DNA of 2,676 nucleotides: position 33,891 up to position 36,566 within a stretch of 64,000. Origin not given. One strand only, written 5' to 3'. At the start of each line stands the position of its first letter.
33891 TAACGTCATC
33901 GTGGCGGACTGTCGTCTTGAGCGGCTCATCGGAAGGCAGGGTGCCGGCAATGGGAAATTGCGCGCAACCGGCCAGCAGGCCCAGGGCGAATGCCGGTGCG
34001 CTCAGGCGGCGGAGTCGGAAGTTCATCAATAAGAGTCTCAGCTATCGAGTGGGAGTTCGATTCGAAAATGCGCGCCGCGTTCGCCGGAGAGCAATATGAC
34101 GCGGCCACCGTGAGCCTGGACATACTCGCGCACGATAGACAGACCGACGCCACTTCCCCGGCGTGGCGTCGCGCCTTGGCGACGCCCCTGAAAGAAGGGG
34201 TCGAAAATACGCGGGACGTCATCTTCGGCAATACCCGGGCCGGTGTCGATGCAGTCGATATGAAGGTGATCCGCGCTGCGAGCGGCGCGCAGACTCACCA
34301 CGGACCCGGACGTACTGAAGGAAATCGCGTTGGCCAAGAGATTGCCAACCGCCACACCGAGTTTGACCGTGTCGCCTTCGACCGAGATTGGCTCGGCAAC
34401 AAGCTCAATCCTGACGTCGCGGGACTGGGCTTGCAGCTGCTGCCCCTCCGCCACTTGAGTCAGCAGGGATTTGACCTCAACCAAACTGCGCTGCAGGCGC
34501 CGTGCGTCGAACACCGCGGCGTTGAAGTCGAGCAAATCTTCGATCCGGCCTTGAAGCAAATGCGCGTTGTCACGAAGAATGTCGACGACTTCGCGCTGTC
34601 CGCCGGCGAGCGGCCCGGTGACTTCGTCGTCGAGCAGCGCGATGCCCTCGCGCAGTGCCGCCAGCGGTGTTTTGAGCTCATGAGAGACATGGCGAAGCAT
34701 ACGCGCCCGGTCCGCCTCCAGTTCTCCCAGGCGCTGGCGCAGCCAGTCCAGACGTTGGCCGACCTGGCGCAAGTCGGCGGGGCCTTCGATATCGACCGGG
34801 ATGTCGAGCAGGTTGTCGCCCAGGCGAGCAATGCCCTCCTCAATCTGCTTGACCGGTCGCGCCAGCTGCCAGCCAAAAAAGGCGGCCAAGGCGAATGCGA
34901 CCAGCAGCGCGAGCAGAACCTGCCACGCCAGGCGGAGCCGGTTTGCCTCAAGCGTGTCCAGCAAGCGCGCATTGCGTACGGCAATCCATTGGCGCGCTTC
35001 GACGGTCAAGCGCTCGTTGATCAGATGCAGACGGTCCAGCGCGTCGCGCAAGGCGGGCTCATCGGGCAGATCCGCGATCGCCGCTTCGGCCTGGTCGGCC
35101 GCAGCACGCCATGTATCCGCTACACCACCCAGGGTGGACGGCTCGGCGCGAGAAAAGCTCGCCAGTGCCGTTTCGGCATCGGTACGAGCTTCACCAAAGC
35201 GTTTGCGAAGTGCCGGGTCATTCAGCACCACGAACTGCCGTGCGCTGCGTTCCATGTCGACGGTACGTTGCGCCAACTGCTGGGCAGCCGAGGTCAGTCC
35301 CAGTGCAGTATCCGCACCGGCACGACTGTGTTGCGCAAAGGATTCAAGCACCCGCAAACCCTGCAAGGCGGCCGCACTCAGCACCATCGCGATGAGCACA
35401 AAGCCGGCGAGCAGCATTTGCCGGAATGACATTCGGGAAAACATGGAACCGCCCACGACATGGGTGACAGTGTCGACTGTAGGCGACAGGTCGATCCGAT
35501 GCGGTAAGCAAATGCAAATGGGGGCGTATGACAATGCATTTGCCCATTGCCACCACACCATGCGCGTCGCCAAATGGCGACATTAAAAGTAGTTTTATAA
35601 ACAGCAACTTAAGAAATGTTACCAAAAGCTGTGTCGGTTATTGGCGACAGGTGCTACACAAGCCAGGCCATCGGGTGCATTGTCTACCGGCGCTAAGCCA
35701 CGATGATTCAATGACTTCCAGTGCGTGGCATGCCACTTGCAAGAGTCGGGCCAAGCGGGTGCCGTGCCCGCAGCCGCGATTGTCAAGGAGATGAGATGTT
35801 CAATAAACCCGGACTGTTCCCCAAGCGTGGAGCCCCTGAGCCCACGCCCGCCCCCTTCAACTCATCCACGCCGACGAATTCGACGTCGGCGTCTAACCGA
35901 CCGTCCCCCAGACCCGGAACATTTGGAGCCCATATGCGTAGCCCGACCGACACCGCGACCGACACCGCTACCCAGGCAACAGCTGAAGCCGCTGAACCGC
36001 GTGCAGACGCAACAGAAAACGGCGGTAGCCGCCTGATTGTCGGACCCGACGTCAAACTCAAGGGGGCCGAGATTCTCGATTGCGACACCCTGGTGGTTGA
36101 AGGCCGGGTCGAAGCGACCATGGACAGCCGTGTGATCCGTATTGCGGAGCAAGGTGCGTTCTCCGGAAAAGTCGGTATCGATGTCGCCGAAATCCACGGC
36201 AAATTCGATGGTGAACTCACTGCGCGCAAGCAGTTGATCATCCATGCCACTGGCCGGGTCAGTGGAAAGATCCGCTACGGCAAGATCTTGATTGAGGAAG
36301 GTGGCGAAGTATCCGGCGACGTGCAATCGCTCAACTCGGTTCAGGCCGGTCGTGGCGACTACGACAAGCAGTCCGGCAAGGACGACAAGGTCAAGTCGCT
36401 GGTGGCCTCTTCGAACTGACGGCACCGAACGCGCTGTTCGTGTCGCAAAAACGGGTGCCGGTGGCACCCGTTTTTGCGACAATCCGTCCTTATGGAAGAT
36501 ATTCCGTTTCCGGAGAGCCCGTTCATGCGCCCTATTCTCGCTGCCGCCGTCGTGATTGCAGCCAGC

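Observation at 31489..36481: Self-contained GlrK-QseG-GlrR / sigma-54 module apparently driving a BON protein and a bactofilin instead of the GlmY sRNA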

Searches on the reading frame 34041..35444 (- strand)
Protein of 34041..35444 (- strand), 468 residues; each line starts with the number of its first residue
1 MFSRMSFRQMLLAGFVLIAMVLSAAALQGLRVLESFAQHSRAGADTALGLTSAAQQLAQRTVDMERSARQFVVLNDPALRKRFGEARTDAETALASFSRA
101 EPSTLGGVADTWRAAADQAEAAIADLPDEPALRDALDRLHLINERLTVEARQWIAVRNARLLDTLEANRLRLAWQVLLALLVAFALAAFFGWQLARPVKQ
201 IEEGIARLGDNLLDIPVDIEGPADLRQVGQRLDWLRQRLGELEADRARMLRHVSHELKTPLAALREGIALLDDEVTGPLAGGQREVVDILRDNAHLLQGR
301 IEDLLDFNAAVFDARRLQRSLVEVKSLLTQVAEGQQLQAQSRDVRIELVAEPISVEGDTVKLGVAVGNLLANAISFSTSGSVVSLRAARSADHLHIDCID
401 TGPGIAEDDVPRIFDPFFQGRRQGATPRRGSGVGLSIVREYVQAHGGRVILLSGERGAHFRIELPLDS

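Call 6: search_protein_families(library=pfam, proteins=[window:34041-35444:-])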
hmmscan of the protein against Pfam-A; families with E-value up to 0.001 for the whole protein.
window:34041-35444:- (468 aa): 4 families
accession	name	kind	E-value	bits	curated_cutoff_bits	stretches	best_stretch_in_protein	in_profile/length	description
PF02518.31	HATPase_c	-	4.1e-24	85.6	26.4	1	357-467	1-110/111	Histidine kinase-, DNA gyrase B-, and HSP90-like ATPase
PF00512.31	HisKA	-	3.2e-12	46.7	26.9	1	246-307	2-60/66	His Kinase A (phospho-acceptor) domain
PF00672.30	HAMP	-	4.7e-06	27.3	25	1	189-240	1-52/53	HAMP domain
PF13581.12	HATPase_c_2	-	0.00042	20.7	27.4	0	322-443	9-110/127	Histidine kinase-like ATPase domain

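Call 7: search_protein_families(library=ncbifam, proteins=[window:34041-35444:-])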
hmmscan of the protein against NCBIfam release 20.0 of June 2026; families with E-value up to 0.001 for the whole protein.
window:34041-35444:- (468 aa): 80 families (the best 25 are shown)
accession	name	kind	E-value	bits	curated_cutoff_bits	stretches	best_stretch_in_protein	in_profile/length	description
NF008312.0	PRK11100.1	equivalog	4.3e-44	151.1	356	1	158-466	170-474/477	two-component system sensor histidine kinase CreC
TIGR02966.1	phoR_proteo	equivalog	2.5e-35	122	334.2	1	238-463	106-332/333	phosphate regulon sensor histidine kinase PhoR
NF046044.1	PnpS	equivalog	4.5e-35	121.4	400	1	241-465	165-390/390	two-component system histidine kinase PnpS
NF007007.0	PRK09470.1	equivalog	4.6e-35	121.4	486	1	176-466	174-459/463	envelope stress sensor histidine kinase CpxA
NF033092.0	HK_WalK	equivalog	2.2e-32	112.4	725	1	242-465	368-593/594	cell wall metabolism sensor histidine kinase WalK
NF012163.2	BaeS_SmeS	equivalog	1.7e-31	109.6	500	1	172-450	165-441/457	sensor histidine kinase efflux regulator BaeS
TIGR01386.1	cztS_silS_copS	subfamily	8.6e-31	107.4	292.55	1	171-465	161-457/457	heavy metal sensor histidine kinase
NF007898.0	PRK10604.1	equivalog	3.8e-30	105.4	478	1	176-466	139-423/433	two-component system sensor histidine kinase RstB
NF007004.0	PRK09467.1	equivalog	4.6e-30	104.8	415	1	172-466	158-436/440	two-component system sensor histidine kinase EnvZ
NF033091.0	HK_VanS_ACDEFG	equivalog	9e-30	103.8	400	1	180-465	4-293/293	vancomycin resistance histidine kinase VanS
TIGR02956.1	TMAO_torS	equivalog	1.3e-29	102.9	676.5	1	248-467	466-683/967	TMAO reductase system sensor histidine kinase/response regulator TorS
NF007837.0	PRK10549.1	equivalog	1.5e-29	103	603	1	173-467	171-459/466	envelope stress sensor histidine kinase BaeS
NF011874.0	PRK15347.1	equivalog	5.4e-28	97.5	852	1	232-467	384-615/921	two component system sensor kinase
NF041947.1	LuxQ_Vibrio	equivalog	3.4e-27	94.7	1200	1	245-467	471-697/843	quorum-sensing autoinducer 2 sensor kinase/phosphatase LuxQ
NF058527.1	HistKinChvGCaul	equivalog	1.7e-26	93.1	740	1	168-451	225-512/535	two-component sensor histidine kinase ChvG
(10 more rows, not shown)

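Call 25: search_solved_structures(query=window:34041-35444:-, max_evalue=0.001)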
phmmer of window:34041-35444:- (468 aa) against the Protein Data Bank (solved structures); distinct sequences matched with E-value up to 0.001: 58.
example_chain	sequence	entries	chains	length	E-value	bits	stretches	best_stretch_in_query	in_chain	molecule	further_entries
9m08_C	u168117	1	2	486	7e-64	219.6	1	6-467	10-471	histidine kinase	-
5c93_A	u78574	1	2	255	1.7e-20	76.7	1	241-467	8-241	Histidine kinase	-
4u7n_A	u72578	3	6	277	2e-20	76.4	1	241-467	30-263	Histidine protein kinase sensor protein | Histidine kinase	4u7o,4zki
6qrj_A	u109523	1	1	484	6e-20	74.9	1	250-466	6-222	Hybrid kinase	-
4i5s_A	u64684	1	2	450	2.8e-19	72.7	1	243-467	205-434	Putative histidine kinase CovS; VicK-like protein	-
7zp0_A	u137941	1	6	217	4.5e-19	72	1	252-465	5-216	Sensor protein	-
7z8n_A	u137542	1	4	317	4.3e-17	65.5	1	231-466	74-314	Histidine kinase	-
4biu_A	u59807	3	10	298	4.5e-17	65.4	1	190-451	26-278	SENSOR PROTEIN CPXA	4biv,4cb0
4biw_A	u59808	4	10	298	6.3e-17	64.9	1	190-451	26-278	SENSOR PROTEIN CPXA | Sensor histidine kinase CpxA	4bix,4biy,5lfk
6lgq_C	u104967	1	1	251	1.8e-16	63.4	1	240-466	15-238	Histidine kinase KdpD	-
9jfj_A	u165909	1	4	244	2.7e-16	62.8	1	248-466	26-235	Sensor histidine kinase ZraS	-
4cti_A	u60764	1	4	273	5.3e-16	61.9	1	194-465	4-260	OSMOLARITY SENSOR PROTEIN ENVZ, AF1503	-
4biz_A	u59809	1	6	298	6e-16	61.7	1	190-451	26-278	SENSOR PROTEIN CPXA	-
8u4x_A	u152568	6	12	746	1.7e-15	60.2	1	219-466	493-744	histidine kinase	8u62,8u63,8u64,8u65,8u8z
8dvq_A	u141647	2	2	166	2.1e-15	59.9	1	324-465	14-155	Sensor protein VanS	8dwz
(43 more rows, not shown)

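Call 56: search_solved_structures(query=window:34041-35444:-, max_evalue=1e-40, show_alignments=1)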
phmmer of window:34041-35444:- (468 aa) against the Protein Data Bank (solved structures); distinct sequences matched with E-value up to 1e-40: 1.
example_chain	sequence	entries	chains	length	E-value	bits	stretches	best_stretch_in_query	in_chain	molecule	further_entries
9m08_C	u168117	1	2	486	7e-64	219.6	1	6-467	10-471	histidine kinase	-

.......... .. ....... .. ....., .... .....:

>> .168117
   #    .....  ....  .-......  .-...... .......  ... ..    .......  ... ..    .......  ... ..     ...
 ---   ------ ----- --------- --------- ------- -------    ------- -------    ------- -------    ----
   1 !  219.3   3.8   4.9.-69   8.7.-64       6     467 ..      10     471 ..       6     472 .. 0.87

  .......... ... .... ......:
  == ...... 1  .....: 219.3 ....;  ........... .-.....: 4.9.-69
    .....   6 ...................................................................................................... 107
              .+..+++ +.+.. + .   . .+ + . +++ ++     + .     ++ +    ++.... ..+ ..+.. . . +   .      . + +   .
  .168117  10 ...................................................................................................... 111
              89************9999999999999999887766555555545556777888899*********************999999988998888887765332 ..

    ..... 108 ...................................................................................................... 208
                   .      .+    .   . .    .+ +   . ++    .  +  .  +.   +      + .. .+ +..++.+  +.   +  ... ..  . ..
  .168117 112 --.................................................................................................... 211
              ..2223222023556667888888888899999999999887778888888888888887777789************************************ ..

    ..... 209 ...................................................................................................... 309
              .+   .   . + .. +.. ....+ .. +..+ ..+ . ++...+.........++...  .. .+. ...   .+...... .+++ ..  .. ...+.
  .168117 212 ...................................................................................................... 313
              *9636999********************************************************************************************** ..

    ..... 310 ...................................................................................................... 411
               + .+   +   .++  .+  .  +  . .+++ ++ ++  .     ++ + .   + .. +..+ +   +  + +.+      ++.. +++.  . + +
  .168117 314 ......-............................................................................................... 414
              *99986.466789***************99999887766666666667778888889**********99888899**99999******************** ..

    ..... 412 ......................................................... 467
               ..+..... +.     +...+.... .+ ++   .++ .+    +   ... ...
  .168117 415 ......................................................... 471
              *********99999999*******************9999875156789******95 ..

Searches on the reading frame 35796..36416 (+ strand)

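Call 6: search_protein_families(library=pfam, proteins=[window:35796-36416:+])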
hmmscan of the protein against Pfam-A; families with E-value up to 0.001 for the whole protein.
window:35796-36416:+ (207 aa): 1 family
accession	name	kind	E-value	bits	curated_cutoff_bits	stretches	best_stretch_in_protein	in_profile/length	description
PF04519.19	Bactofilin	-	1.1e-17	64.4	27.9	1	81-176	2-97/98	Polymer-forming cytoskeletal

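Call 7: search_protein_families(library=ncbifam, proteins=[window:35796-36416:+])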
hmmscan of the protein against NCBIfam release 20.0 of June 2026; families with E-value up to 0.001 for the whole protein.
window:35796-36416:+ (207 aa): 0 families
